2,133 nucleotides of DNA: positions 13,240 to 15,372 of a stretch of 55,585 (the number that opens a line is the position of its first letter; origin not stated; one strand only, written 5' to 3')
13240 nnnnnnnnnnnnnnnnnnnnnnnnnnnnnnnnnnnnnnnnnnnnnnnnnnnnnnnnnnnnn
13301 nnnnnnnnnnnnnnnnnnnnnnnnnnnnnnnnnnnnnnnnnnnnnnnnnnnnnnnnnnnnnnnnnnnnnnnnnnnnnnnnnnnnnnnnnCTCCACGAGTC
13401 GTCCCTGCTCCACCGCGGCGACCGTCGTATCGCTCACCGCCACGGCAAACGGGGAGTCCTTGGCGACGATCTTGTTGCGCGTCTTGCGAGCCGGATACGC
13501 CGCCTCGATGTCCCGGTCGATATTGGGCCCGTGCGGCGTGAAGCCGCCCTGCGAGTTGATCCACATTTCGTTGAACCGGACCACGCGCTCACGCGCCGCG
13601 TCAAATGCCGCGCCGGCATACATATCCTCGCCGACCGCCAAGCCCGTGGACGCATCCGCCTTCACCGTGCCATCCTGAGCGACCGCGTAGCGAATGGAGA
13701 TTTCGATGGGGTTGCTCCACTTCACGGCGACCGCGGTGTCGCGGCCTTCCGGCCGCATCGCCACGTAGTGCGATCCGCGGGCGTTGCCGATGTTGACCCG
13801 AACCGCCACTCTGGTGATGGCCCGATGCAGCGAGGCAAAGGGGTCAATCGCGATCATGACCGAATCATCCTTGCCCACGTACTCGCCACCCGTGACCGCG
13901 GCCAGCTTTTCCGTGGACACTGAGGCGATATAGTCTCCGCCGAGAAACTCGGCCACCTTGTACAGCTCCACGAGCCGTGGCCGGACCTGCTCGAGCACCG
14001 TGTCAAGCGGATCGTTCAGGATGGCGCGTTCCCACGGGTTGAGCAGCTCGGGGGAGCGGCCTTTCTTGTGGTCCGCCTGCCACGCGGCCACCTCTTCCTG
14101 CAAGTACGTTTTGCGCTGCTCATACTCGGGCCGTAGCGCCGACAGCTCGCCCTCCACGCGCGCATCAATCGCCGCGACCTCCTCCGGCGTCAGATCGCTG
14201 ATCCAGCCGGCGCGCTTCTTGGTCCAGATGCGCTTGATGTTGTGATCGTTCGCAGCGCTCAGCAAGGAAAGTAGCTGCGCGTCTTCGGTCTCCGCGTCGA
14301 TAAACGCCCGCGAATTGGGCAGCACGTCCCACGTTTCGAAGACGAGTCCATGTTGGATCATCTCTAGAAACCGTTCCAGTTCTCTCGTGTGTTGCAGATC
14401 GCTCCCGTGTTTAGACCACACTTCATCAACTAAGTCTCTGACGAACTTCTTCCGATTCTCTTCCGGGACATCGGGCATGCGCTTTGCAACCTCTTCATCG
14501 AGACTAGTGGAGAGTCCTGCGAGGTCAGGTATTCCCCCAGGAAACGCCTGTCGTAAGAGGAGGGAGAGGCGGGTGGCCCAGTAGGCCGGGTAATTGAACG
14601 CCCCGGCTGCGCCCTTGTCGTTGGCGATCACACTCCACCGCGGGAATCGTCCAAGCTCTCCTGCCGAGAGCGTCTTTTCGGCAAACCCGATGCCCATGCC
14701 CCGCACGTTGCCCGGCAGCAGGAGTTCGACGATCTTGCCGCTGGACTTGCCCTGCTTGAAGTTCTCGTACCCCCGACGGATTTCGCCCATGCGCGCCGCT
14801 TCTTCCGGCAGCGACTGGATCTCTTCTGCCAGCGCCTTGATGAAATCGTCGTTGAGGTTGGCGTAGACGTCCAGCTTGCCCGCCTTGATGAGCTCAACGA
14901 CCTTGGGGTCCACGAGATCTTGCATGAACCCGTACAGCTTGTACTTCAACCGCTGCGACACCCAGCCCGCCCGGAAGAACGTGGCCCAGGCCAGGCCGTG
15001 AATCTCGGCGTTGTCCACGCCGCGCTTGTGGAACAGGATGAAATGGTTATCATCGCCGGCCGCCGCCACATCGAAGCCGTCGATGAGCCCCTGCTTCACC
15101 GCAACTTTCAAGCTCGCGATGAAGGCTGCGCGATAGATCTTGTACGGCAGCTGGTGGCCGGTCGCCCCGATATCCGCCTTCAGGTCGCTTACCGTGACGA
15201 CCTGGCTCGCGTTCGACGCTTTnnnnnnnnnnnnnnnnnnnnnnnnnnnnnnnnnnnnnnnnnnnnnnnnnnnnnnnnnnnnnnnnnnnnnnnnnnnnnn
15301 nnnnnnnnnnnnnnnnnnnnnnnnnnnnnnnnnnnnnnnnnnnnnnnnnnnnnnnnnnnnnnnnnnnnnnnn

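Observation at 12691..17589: FBP aldolase/phosphatase fold with apparently intact catalytic motifs buried in a 1632-aa signal-peptide protein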

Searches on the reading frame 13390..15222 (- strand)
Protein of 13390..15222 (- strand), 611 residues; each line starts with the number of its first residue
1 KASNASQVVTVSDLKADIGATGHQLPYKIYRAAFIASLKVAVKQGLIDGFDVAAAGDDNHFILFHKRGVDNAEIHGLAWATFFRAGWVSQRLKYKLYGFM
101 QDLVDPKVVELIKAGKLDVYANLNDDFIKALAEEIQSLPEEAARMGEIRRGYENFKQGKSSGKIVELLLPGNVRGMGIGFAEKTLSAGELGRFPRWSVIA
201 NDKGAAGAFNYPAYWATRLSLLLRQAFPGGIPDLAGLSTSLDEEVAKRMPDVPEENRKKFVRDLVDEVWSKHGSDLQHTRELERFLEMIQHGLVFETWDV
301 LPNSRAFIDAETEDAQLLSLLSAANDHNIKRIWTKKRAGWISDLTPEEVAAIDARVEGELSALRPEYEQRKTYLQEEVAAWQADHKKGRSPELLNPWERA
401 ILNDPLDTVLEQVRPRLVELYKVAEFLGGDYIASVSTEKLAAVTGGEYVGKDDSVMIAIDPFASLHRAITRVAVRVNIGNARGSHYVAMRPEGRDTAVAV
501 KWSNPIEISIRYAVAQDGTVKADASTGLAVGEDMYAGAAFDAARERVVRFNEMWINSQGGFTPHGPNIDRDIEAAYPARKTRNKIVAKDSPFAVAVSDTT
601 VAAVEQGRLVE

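Call 30: search_protein_representatives(protein=window:13390-15222:-)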
Query: 611 residues. Proteins with E-value up to 0.001 (for the whole library): 157; up to 1e-10: 65; up to 1e-30: 16. The best 150 are listed.
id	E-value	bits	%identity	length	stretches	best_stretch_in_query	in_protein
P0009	1.4e-234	796.7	66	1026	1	1-609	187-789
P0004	7.7e-231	784.4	62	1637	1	2-610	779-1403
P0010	1.3e-226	770.4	65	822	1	25-611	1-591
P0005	5.4e-201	685.8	58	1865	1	2-610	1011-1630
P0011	6.5e-180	616.2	53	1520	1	2-607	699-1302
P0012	3.9e-177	607.0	52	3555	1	2-606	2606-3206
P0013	1.2e-120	420.5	52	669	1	176-608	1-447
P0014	5.0e-103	362.3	38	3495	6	424-596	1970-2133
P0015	4.2e-58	214.0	37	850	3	3-217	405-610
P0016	1.6e-53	198.8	38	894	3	9-222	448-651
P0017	1.6e-42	162.5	37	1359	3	8-218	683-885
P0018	9.1e-40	153.4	36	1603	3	3-215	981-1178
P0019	1.1e-36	143.3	35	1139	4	2-210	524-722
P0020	1.7e-34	136.0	32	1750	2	7-341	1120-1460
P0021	6.2e-31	124.3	35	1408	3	425-609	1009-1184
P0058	8.3e-16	74.3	28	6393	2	435-591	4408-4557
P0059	8.8e-16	74.2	34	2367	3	9-210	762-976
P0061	3.5e-15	72.3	27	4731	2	433-607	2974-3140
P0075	5.3e-10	55.1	27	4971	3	432-592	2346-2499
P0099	6.2e-07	45.0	36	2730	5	46-107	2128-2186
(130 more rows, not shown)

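Call 53: find_homologous_proteins(query=A2, max_evalue=0.00001)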
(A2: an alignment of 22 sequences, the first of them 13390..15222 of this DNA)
Query A2 (22 sequences) (611 aa, profile of the alignment): 39 proteins with E <= 0.00001 among 8000 candidates.
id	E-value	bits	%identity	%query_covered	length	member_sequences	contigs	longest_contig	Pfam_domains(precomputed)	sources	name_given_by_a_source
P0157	5.2e-138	478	41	16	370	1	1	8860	PF01950.22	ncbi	-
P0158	7.2e-138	478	48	16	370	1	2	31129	PF01950.22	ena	-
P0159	1.3e-137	477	43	16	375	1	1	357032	PF01950.22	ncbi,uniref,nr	ncbi:fructose-1,6-bisphosphate aldolase/phosphatase [Thermococcus sp. Bubb.Bath]|uniref:fructose-1,6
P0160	1.8e-137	477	48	16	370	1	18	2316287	PF01950.22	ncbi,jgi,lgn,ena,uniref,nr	ncbi:fructose-1,6-bisphosphate aldolase/phosphatase [Archaeoglobus fulgidus]|jgi:fructose 1,6-bispho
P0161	5.4e-135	469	43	16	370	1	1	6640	PF01950.22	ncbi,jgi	-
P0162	1.8e-133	464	44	16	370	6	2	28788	PF01950.22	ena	-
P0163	2.0e-133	463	49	16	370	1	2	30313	PF01950.22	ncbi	-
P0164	2.3e-133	463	37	35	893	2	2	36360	PF01950.22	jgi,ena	-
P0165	9.9e-133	461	43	16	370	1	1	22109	PF01950.22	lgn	-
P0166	1.3e-132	461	39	16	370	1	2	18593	PF01950.22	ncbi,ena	-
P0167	6.3e-132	458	46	16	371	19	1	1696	PF01950.22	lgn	-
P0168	8.3e-132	458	39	16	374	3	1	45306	PF01950.22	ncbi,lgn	ncbi:MAG: fructose-1,6-bisphosphate aldolase/phosphatase [Candidatus Bilamarchaeaceae archaeon]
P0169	2.2e-131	457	42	16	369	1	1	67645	PF01950.22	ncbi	-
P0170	2.5e-131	456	36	16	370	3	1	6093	PF01950.22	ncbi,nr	ncbi:MAG: fructose-1,6-bisphosphate aldolase/phosphatase [Candidatus Thermoplasmatota archaeon]|nr:f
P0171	3.2e-131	456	44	16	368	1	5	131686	PF01950.22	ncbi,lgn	ncbi:MAG: fructose-1,6-bisphosphate aldolase/phosphatase [Archaeoglobaceae archaeon]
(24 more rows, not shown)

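Call 75: find_encoding_contigs(protein=P0058, flank=10000, max_places=2)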
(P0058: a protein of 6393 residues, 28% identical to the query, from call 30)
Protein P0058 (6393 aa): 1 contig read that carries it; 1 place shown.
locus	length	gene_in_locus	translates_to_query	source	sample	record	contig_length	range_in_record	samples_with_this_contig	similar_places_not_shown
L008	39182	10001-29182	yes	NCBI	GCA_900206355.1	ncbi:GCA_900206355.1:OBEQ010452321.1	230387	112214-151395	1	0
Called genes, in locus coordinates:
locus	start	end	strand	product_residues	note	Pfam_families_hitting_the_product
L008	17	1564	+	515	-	PF03023:MurJ, PF01554:MatE (weak), PF13440:Polysacc_synt_3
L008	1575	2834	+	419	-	PF01541:GIY-YIG, PF27096:UvrC_M, PF08459:UvrC_RNaseH_dom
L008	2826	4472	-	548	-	PF07607:DUF1570 (weak)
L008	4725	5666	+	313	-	PF03462:PCRF, PF00472:RF-1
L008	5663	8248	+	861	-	PF07517:SecA_DEAD, PF00270:DEAD (weak), PF01043:SecA_PP_bind, PF21090:P-loop_SecA, PF07516:SecA_SW, PF02810:SEC-C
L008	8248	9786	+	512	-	PF20154:LNT_N, PF00795:CN_hydrolase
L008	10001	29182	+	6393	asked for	PF00923:TAL_FSA (faint), PF01182:Glucosamine_iso (faint), PF13646:HEAT_2, PF01950:FBPase_3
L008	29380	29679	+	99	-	-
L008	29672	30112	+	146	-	PF11663:Toxin_YhaV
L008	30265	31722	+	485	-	PF01336:tRNA_anti-codon, PF00152:tRNA-synt_2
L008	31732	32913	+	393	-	PF12704:MacB_PCD, PF02687:FtsX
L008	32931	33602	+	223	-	PF00005:ABC_tran, PF02463:SMC_N (faint), PF13304:AAA_21 (faint)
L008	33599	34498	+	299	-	PF01063:Aminotran_4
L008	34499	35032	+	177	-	PF02151:UVR (weak)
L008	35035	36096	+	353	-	PF00217:ATP-gua_Ptrans, PF27454:McsB_C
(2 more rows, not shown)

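Call 76: find_encoding_contigs(protein=P0014, flank=10000, max_places=2)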
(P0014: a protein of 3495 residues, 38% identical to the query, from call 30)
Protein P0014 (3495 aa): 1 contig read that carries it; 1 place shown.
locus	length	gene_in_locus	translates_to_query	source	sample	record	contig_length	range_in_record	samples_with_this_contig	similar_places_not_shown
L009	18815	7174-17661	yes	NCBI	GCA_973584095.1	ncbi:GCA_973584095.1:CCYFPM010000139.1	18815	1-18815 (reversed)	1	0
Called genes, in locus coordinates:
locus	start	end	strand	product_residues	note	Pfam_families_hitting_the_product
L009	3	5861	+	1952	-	?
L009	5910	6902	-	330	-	PF02661:Fic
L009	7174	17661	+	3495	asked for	PF01950:FBPase_3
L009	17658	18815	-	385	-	?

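Call 78: search_protein_families(library=pfam, proteins=[P0012, P0099, P0059], max_evalue=0.0001)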
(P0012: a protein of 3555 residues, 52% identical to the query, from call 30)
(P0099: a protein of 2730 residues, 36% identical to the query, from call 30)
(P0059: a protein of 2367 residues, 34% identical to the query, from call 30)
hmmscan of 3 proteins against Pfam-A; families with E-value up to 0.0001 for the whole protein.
P0012 (3555 aa): 6 families
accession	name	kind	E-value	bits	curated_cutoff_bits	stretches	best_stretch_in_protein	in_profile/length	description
PF01950.21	FBPase_3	-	2.2e-48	165.7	25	3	2613-2696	2-85/361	Fructose-1,6-bisphosphatase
PF00483.29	NTP_transferase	-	2.5e-21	76.8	21.2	1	107-529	3-243/245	Nucleotidyl transferase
PF02878.22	PGM_PMM_I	-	4.8e-20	72.1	22.5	1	1366-1503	3-135/138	Phosphoglucomutase/phosphomannomutase, alpha/beta/alpha domain I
PF00923.25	TAL_FSA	-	1.4e-13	51.3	27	1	919-1163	33-238/285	Transaldolase/Fructose-6-phosphate aldolase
PF02879.22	PGM_PMM_II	-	1.2e-08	35.9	29.3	1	1547-1645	4-103/103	Phosphoglucomutase/phosphomannomutase, alpha/beta/alpha domain II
PF22640.1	ManC_GMP_beta-helix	-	6.6e-05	23.2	27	0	548-587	13-50/55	MannoseP isomerase/GMP-like beta-helix domain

P0099 (2730 aa): 5 families
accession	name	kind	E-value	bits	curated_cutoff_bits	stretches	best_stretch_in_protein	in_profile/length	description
PF01950.21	FBPase_3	-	6.7e-107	358.2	25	2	2121-2465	34-358/361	Fructose-1,6-bisphosphatase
PF00162.24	PGK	-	4.2e-56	191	27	1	1041-1446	1-379/379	Phosphoglycerate kinase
PF02800.25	Gp_dh_C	-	3.6e-47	160.3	24.4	1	1666-1824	1-158/158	Glyceraldehyde 3-phosphate dehydrogenase, C-terminal domain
PF00121.24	TIM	-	9.6e-44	150.2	20.1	1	227-460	34-242/245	Triosephosphate isomerase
PF00044.30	Gp_dh_N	-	1e-15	58.3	31.7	1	1483-1611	1-101/101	Glyceraldehyde 3-phosphate dehydrogenase, NAD binding domain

P0059 (2367 aa): 5 families
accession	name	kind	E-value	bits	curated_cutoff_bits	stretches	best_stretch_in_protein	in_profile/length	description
PF01950.21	FBPase_3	-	2.4e-48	165.6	25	2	935-1177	95-346/361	Fructose-1,6-bisphosphatase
PF00702.32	Hydrolase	-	9.9e-18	65.7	26.4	1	1226-1404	2-189/191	haloacid dehalogenase-like hydrolase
PF13419.12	HAD_2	-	2.8e-12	47.6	23.8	1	1229-1410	2-176/178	Haloacid dehalogenase-like hydrolase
PF12710.13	HAD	-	1.6e-08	35.6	27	1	1228-1402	1-188/189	haloacid dehalogenase-like hydrolase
PF00072.30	Response_reg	-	6.3e-05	23.5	30.2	0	1942-2033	1-82/111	Response regulator receiver domain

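Call 79: search_protein_families(library=pfam, proteins=[P0061, P0075], max_evalue=0.0001)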
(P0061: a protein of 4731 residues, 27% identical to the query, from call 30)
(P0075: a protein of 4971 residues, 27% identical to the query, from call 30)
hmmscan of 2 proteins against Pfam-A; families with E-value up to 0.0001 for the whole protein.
P0061 (4731 aa): 4 families
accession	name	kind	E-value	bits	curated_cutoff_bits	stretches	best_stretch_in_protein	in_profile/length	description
PF01293.25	PEPCK_ATP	-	1.2e-51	176.4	26.5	1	1549-2014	20-463/465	Phosphoenolpyruvate carboxykinase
PF01950.21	FBPase_3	-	5.2e-39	134.9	25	2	2922-3083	174-324/361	Fructose-1,6-bisphosphatase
PF02599.21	CsrA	-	1.7e-11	44.3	27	1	4045-4087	5-47/53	Global regulator protein family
PF00406.28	ADK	-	2.2e-08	34.8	26.8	1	1202-1306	49-145/151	Adenylate kinase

P0075 (4971 aa): 10 families
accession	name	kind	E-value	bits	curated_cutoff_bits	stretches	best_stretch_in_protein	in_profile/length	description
PF01950.21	FBPase_3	-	3.8e-36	125.4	25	2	2205-2480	96-345/361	Fructose-1,6-bisphosphatase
PF02878.22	PGM_PMM_I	-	5e-21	75.3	22.5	1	4104-4240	8-132/138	Phosphoglucomutase/phosphomannomutase, alpha/beta/alpha domain I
PF02880.22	PGM_PMM_III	-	8.9e-18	64.9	20.7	1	4395-4501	2-110/115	Phosphoglucomutase/phosphomannomutase, alpha/beta/alpha domain III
PF00342.24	PGI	-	2.5e-17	63.1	22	1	3464-3838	93-469/486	Phosphoglucose isomerase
PF13649.12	Methyltransf_25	-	4.7e-16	59.7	27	1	1358-1455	2-97/97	Methyltransferase domain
PF08241.18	Methyltransf_11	-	1.6e-15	57.9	21.2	1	1358-1459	1-95/95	Methyltransferase domain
PF13847.12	Methyltransf_31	-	4.1e-13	49.7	27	1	1355-1463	5-113/145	Methyltransferase domain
PF08242.18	Methyltransf_12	-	9.8e-13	49.1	30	1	1358-1457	1-98/98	Methyltransferase domain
PF00923.25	TAL_FSA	-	3.2e-12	46.8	27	1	2904-3261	15-231/285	Transaldolase/Fructose-6-phosphate aldolase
PF13489.12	Methyltransf_23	-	7.3e-09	36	27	1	1347-1508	16-161/164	Methyltransferase domain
